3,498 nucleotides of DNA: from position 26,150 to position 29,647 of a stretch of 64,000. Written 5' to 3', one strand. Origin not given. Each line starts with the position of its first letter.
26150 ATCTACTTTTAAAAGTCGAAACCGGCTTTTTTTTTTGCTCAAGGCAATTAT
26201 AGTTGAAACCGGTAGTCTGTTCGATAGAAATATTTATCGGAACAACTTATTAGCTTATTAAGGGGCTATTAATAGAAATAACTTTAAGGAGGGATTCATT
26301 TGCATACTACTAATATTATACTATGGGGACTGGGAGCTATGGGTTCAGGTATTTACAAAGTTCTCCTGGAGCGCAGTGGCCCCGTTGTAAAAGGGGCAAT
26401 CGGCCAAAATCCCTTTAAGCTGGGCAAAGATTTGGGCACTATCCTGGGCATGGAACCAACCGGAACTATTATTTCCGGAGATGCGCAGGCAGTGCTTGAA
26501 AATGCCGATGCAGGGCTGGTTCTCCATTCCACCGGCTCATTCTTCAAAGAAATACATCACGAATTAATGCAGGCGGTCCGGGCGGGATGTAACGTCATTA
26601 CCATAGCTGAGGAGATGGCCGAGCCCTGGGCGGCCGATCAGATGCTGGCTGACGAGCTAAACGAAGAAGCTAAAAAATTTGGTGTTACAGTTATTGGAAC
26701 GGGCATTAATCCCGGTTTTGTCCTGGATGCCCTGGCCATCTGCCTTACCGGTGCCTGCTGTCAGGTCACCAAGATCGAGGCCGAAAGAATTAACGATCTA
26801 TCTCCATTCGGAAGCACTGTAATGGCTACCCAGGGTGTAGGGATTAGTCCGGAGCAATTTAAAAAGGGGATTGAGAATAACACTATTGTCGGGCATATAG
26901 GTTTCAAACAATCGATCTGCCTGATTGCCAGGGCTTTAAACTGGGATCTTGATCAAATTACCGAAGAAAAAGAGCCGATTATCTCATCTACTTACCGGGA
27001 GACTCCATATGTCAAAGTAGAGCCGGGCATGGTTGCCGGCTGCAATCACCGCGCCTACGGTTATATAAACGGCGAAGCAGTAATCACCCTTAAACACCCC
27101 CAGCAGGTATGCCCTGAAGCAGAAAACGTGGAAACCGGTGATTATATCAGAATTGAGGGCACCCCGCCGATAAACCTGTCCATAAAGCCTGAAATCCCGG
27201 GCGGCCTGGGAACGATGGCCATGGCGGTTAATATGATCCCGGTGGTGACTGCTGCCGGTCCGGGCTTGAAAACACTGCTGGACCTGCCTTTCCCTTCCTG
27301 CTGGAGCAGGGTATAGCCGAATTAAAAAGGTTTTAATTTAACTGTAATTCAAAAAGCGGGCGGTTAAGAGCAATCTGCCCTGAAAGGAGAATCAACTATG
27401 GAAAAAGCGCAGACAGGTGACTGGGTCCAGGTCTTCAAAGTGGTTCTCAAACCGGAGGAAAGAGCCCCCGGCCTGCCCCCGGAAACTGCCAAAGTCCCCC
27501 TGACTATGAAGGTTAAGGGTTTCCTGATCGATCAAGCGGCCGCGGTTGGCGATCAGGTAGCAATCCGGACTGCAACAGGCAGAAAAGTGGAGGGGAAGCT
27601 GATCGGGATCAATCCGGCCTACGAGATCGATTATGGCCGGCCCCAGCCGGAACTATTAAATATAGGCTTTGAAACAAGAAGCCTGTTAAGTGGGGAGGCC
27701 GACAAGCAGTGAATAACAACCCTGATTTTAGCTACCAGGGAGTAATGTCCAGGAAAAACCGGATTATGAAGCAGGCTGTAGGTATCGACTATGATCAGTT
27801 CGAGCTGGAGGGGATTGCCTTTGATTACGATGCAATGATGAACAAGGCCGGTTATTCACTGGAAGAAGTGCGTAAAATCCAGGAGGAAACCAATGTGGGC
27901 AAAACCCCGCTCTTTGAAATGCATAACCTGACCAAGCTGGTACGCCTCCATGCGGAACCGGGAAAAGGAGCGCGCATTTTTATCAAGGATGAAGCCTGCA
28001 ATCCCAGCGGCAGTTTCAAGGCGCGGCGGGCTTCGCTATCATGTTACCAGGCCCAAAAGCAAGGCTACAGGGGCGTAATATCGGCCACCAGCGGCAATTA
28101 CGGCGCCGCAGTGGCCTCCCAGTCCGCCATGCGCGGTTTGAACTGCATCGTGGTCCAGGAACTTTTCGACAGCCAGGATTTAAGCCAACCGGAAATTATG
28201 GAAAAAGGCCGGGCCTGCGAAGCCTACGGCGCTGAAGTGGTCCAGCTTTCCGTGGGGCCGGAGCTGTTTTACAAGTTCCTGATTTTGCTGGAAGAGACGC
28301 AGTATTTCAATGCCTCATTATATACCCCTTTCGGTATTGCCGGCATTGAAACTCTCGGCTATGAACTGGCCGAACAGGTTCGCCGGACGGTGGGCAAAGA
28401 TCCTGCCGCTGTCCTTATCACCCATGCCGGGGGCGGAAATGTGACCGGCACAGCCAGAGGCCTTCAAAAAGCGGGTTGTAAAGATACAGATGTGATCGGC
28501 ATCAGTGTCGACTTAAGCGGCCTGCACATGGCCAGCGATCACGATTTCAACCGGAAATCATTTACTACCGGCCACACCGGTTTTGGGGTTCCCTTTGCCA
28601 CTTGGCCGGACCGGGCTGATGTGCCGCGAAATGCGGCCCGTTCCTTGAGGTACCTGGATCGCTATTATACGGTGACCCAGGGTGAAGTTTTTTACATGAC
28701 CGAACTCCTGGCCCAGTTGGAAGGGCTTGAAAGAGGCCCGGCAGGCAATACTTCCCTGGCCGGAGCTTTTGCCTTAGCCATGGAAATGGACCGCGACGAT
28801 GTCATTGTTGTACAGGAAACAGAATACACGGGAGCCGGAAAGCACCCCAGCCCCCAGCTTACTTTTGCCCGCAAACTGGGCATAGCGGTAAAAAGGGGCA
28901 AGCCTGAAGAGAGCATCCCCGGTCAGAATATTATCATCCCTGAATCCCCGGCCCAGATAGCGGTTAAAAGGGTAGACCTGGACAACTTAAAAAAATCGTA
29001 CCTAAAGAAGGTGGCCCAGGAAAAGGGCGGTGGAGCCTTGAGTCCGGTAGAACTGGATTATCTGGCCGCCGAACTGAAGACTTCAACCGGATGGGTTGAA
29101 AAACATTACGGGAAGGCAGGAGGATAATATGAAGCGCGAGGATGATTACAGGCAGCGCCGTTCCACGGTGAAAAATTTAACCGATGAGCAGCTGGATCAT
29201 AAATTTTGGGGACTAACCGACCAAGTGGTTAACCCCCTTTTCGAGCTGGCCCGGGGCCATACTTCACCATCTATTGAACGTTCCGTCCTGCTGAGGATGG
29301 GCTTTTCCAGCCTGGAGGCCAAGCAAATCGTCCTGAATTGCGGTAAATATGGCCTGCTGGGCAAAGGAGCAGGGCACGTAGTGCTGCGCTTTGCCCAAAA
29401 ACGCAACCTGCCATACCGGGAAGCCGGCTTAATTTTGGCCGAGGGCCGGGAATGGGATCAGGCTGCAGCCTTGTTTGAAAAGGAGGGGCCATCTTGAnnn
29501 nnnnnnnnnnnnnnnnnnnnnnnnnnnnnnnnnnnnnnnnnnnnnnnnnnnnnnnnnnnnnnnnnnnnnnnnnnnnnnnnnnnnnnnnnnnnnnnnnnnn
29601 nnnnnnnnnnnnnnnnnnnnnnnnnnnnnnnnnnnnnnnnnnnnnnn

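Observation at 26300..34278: A complete ornithine oxidative-fermentation cluster (ord-ortA-ortB-oraS-oraE-reactivase) joined to an ornithine aminotransferase and proCBA, with no ornithine racemase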

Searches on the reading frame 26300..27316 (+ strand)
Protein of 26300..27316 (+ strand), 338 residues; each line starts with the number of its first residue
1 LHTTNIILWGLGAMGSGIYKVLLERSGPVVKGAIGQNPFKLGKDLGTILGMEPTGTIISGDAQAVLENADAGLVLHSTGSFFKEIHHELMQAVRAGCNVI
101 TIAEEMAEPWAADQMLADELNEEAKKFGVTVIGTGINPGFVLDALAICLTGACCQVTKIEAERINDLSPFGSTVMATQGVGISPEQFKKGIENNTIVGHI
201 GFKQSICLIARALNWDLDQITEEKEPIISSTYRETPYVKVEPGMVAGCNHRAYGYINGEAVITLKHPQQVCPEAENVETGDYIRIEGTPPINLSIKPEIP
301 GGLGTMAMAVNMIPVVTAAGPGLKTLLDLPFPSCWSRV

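Call 4: search_protein_families(library=ncbifam, proteins=[window:26300-27316:+])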
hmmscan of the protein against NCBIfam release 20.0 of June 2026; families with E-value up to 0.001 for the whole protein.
window:26300-27316:+ (338 aa): 1 family
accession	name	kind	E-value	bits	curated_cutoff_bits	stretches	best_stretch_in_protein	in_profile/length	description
NF040740.1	ornith_Ord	equivalog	2.3e-142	474.4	400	1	5-335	2-333/335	2,4-diaminopentanoate dehydrogenase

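Call 5: search_protein_families(library=pfam, proteins=[window:26300-27316:+])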
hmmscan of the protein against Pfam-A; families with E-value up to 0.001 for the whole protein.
window:26300-27316:+ (338 aa): 2 families
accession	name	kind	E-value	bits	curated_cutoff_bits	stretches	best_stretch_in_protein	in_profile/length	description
PF19328.4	DAP_DH_C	-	7.1e-97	323.4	23.3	1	140-335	1-196/206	2,4-diaminopentanoate dehydrogenase C-terminal domain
PF01113.26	DapB_N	-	4.9e-05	23.9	25.6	1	5-71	2-70/124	Dihydrodipicolinate reductase, N-terminus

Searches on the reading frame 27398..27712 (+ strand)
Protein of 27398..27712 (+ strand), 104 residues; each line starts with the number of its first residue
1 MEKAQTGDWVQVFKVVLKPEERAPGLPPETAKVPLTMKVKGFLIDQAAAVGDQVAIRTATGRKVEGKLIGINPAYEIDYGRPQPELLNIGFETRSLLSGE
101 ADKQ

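Call 4: search_protein_families(library=ncbifam, proteins=[window:27398-27712:+])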
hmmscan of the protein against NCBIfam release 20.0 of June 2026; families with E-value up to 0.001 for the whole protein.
window:27398-27712:+ (104 aa): 1 family
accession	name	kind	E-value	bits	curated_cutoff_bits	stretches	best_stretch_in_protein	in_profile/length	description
NF040739.1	ornith_OrtA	equivalog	7.7e-36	122.1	70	1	4-97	1-93/93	2-amino-4-oxopentanoate thiolase subunit OrtA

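Call 5: search_protein_families(library=pfam, proteins=[window:27398-27712:+])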
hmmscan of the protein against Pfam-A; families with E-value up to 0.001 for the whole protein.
window:27398-27712:+ (104 aa): 1 family
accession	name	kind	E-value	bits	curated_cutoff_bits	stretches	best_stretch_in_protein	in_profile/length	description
PF22010.2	OrtA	-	2e-34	117.9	27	1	4-96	2-93/94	AKP thiolase subunit OrtA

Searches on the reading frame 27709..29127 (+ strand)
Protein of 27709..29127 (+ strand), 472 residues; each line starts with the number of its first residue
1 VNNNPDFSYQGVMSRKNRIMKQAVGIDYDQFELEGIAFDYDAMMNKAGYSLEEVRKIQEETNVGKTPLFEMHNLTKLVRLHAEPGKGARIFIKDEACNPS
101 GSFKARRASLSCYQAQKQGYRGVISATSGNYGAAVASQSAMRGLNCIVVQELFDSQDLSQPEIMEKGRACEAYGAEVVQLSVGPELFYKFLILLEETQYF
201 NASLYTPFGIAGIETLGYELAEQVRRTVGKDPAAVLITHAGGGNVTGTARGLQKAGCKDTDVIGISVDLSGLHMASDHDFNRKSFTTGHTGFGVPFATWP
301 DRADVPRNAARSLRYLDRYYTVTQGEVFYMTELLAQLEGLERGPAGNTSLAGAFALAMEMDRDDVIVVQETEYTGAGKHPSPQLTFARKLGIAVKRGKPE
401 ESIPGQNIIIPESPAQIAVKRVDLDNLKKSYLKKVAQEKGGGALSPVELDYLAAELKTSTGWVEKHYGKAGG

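Call 4: search_protein_families(library=ncbifam, proteins=[window:27709-29127:+])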
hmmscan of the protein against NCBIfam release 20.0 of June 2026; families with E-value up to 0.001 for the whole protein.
window:27709-29127:+ (472 aa): 36 families (the best 25 are shown)
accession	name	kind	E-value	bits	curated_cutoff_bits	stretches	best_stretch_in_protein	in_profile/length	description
NF040741.1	ornith_OrtB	equivalog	4.4e-249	826.6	550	1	8-465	2-459/464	2-amino-4-oxopentanoate thiolase subunit OrtB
NF006050.0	PRK08197.1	equivalog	5.1e-19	68.3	303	1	64-253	79-252/406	threonine synthase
NF004996.0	PRK06381.1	equivalog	4.1e-17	62.2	266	1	53-254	3-189/319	threonine synthase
TIGR01136.1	cysKM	subfamily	9.7e-16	58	344.15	1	75-368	8-284/299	cysteine synthase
TIGR01139.1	cysK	equivalog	2e-15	56.8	350.95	1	75-369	8-284/298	cysteine synthase A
NF005292.0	PRK06815.1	equivalog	2.3e-15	56.5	371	1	86-266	34-203/320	threonine/serine dehydratase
NF004170.0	PRK05638.1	equivalog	6.2e-15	54.7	421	1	74-252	66-232/442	threonine synthase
TIGR01137.1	cysta_beta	equivalog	2.2e-14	53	510.25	1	62-368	8-296/457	cystathionine beta-synthase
NF008735.0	PRK11761.1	equivalog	8.1e-14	51.6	413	1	60-181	7-116/296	cysteine synthase CysM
NF007989.0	PRK10717.1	equivalog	1.3e-13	50.8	387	1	75-369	15-304/334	cysteine synthase A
TIGR00260.1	thrC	equivalog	9e-13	48.1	167.1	1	55-149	12-103/340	threonine synthase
NF005680.0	PRK07476.1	equivalog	2.8e-12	46.3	413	1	61-268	19-207/326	hydroxyectoine utilization dehydratase EutB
NF005147.0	PRK06608.1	equivalog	9.7e-12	44.3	380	1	86-359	37-295/339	serine/threonine dehydratase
NF045641.2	BHydaspDhtseBhcB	equivalog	1.2e-11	44.3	550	1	86-255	33-192/312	beta-hydroxyaspartate dehydratase BhcB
TIGR01138.1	cysM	equivalog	2.6e-11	43.6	394.2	1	75-179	12-110/290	cysteine synthase B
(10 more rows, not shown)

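Call 5: search_protein_families(library=pfam, proteins=[window:27709-29127:+])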
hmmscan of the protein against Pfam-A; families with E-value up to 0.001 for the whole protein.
window:27709-29127:+ (472 aa): 1 family
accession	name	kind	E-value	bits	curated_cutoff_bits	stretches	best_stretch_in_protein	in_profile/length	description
PF00291.31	PALP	-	1.5e-49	169.4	35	1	62-368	4-291/295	Pyridoxal-phosphate dependent enzyme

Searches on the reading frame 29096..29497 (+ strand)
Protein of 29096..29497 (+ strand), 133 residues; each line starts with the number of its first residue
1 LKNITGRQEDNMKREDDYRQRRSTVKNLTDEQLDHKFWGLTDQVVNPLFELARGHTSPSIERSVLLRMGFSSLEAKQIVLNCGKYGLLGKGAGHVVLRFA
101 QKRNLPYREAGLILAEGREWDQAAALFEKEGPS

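Call 4: search_protein_families(library=ncbifam, proteins=[window:29096-29497:+])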
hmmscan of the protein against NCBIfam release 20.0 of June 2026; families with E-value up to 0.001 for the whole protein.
window:29096-29497:+ (133 aa): 0 families

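Call 5: search_protein_families(library=pfam, proteins=[window:29096-29497:+])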
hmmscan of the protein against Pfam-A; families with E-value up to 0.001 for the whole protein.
window:29096-29497:+ (133 aa): 1 family
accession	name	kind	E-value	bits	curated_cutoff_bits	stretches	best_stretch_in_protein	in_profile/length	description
PF16552.11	OAM_alpha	-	2.6e-48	163.1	29.7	1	13-127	1-115/115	D-ornithine 4,5-aminomutase alpha-subunit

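Call 10: search_protein_families(library=ncbifam, proteins=[window:29096-29497:+], max_evalue=0.00001)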
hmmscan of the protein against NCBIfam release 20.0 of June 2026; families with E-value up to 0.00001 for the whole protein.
window:29096-29497:+ (133 aa): 0 families
